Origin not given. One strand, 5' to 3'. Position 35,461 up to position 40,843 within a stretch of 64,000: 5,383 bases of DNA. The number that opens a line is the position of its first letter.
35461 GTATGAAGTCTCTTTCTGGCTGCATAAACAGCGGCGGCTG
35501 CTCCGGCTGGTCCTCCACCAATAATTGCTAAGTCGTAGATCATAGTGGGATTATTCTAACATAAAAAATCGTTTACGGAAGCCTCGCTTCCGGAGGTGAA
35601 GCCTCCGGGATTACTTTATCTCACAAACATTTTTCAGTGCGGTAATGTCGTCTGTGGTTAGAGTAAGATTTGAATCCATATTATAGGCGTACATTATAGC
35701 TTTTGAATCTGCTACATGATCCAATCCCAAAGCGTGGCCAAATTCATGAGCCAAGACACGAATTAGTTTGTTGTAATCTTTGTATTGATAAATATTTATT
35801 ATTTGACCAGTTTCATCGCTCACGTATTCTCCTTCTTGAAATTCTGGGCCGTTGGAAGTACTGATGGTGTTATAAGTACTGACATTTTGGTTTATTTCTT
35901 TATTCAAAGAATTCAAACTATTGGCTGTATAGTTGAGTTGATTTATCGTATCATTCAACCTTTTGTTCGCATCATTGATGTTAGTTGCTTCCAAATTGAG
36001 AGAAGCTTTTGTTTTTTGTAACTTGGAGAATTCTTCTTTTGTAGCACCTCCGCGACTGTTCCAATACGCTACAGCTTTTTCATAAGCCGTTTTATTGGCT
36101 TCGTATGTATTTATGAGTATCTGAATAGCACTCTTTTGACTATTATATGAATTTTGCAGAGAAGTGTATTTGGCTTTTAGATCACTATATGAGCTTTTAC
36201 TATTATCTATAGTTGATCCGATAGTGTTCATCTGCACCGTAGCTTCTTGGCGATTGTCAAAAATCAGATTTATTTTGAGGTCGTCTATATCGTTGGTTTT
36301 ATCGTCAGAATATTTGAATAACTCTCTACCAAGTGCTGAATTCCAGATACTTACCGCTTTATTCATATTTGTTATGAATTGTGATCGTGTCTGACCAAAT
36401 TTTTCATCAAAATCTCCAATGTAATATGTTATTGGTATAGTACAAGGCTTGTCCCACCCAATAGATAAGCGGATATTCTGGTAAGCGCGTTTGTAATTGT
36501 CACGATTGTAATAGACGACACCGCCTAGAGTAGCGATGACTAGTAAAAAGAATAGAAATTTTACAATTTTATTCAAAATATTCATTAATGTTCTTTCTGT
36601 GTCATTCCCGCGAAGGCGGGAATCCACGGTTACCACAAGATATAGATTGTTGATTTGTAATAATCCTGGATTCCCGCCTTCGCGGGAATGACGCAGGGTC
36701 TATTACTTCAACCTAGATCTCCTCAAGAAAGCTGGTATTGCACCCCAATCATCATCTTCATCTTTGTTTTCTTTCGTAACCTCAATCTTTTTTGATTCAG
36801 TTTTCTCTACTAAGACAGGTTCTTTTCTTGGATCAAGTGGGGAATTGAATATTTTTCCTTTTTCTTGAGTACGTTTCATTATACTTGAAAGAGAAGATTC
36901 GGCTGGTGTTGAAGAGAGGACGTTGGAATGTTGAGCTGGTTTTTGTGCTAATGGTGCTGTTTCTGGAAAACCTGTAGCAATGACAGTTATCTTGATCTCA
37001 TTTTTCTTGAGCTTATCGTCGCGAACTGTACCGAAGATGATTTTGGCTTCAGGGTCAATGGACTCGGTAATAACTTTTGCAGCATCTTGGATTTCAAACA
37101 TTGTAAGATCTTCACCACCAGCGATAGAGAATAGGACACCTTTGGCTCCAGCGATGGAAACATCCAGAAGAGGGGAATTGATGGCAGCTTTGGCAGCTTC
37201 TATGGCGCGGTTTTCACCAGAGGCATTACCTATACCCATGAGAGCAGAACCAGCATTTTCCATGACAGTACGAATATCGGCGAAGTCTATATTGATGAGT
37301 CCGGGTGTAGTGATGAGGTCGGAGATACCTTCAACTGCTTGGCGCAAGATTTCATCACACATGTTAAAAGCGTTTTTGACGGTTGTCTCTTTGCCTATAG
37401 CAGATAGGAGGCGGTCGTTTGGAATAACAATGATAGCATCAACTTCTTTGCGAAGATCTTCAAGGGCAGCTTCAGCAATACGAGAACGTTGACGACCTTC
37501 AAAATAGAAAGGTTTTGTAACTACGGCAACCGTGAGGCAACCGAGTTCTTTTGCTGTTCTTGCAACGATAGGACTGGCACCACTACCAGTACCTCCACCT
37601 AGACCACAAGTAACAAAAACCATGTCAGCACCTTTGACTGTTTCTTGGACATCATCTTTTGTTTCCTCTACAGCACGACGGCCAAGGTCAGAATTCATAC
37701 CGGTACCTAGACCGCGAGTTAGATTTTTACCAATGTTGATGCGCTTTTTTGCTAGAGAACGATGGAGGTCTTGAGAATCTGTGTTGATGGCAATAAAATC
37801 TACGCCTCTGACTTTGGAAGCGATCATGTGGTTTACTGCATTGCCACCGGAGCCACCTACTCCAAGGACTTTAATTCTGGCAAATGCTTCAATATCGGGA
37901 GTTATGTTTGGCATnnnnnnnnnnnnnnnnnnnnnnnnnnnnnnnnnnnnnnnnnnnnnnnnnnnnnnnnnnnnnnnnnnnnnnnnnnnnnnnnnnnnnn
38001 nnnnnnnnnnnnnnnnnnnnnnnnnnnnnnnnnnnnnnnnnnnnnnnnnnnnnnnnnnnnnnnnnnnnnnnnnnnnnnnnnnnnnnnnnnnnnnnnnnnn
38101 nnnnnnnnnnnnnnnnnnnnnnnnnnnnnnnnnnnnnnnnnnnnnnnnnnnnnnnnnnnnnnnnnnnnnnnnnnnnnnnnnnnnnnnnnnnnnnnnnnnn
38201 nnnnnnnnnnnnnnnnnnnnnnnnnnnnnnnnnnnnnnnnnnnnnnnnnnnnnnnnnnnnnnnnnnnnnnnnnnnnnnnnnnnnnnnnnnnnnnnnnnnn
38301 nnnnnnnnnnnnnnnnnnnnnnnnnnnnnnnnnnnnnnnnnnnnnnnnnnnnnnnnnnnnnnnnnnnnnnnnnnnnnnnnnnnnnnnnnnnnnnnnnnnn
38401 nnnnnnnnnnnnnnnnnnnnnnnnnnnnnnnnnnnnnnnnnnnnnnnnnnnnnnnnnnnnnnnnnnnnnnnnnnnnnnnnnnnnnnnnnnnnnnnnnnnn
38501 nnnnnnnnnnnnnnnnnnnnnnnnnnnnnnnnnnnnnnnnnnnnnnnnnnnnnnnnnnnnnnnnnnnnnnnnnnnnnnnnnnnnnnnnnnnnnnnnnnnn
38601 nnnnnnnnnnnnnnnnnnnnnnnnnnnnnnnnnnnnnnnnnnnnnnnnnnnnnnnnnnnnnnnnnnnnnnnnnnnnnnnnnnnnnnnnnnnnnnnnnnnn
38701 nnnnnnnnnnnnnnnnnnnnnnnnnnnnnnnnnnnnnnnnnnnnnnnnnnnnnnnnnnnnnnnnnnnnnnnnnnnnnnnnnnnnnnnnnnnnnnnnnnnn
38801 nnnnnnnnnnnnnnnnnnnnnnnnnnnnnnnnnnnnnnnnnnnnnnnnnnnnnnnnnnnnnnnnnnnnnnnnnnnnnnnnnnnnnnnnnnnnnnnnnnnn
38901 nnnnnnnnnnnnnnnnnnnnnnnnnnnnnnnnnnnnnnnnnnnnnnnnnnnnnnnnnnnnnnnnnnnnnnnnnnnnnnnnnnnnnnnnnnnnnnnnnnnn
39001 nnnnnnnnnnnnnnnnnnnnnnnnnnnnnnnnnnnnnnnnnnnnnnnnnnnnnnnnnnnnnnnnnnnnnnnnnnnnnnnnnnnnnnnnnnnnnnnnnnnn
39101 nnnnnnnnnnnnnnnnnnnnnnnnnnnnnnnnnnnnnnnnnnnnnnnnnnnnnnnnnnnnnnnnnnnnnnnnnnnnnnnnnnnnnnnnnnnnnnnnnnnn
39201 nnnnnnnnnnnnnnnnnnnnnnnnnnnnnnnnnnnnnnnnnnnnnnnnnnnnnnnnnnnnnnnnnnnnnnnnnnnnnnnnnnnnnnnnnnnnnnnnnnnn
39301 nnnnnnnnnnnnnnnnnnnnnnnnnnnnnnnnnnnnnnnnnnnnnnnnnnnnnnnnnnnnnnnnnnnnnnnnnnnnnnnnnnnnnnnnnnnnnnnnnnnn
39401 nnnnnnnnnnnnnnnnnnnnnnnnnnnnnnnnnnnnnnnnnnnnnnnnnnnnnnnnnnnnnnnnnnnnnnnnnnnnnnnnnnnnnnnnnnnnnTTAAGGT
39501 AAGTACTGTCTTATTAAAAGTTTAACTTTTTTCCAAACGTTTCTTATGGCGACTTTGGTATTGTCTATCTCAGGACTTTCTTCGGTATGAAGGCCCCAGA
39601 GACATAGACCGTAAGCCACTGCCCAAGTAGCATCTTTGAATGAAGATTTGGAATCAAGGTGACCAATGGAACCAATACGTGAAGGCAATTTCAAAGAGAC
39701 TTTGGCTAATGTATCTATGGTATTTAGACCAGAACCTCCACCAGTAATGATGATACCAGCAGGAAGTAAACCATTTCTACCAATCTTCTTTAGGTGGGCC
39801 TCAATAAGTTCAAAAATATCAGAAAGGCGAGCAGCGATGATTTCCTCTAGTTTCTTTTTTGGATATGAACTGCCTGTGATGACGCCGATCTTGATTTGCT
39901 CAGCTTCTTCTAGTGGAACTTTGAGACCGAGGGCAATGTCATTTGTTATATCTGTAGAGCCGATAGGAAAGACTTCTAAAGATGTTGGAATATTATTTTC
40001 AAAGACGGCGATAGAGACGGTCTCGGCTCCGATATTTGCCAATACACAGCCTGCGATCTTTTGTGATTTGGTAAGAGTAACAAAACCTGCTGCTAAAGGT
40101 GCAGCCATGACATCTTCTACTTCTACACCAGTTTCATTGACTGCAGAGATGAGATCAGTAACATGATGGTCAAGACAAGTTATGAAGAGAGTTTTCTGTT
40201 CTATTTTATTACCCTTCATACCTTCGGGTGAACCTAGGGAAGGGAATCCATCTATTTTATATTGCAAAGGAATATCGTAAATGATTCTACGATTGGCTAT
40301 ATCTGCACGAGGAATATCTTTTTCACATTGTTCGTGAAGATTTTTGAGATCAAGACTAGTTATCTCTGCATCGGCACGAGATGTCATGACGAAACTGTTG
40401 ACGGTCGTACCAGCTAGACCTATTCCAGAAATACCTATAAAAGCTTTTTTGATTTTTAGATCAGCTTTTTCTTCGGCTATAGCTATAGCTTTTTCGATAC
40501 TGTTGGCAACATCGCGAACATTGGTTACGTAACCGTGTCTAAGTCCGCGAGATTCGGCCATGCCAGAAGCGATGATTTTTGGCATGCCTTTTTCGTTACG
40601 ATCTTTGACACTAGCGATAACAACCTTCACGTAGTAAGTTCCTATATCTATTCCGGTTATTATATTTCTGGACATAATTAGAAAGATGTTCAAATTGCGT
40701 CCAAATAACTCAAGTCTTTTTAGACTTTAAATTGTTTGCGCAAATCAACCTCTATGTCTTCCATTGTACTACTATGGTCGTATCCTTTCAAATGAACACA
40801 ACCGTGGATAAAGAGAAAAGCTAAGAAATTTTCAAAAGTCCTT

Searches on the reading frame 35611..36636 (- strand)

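Call 7: search_protein_families(library=pfam, proteins=[window:35611-36636:-], max_evalue=0.00001)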
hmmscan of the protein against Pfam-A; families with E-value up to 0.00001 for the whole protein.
window:35611-36636:- (341 aa): 1 family
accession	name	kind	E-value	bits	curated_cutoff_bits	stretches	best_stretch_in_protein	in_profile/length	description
PF00413.30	Peptidase_M10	-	7.6e-13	49.1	24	1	181-336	23-156/159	Matrixin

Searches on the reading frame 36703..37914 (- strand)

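Call 7: search_protein_families(library=pfam, proteins=[window:36703-37914:-], max_evalue=0.00001)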
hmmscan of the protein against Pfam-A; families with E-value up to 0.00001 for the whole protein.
window:36703-37914:- (403 aa): 2 families
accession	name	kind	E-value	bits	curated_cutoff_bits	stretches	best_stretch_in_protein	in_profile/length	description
PF00091.31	Tubulin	-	4.8e-46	157.9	33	1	13-172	1-188/190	Tubulin/FtsZ family, GTPase domain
PF12327.13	FtsZ_C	-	3.1e-34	117.6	27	1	222-316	1-94/95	FtsZ family, C-terminal domain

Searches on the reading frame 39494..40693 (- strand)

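Call 7: search_protein_families(library=pfam, proteins=[window:39494-40693:-], max_evalue=0.00001)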
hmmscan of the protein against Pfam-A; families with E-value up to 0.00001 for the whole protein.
window:39494-40693:- (399 aa): 3 families
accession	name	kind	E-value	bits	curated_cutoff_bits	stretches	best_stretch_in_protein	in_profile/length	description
PF14450.12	FtsA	-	3.3e-20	73.2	31.8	1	217-362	1-127/127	Cell division protein FtsA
PF02491.25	SHS2_FTSA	-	1.1e-07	32.6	25.4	1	99-172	8-79/79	SHS2 domain inserted in FTSA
PF11104.14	PilM_2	-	8.8e-06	25.3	27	0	177-339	137-303/340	Type IV pilus assembly protein PilM;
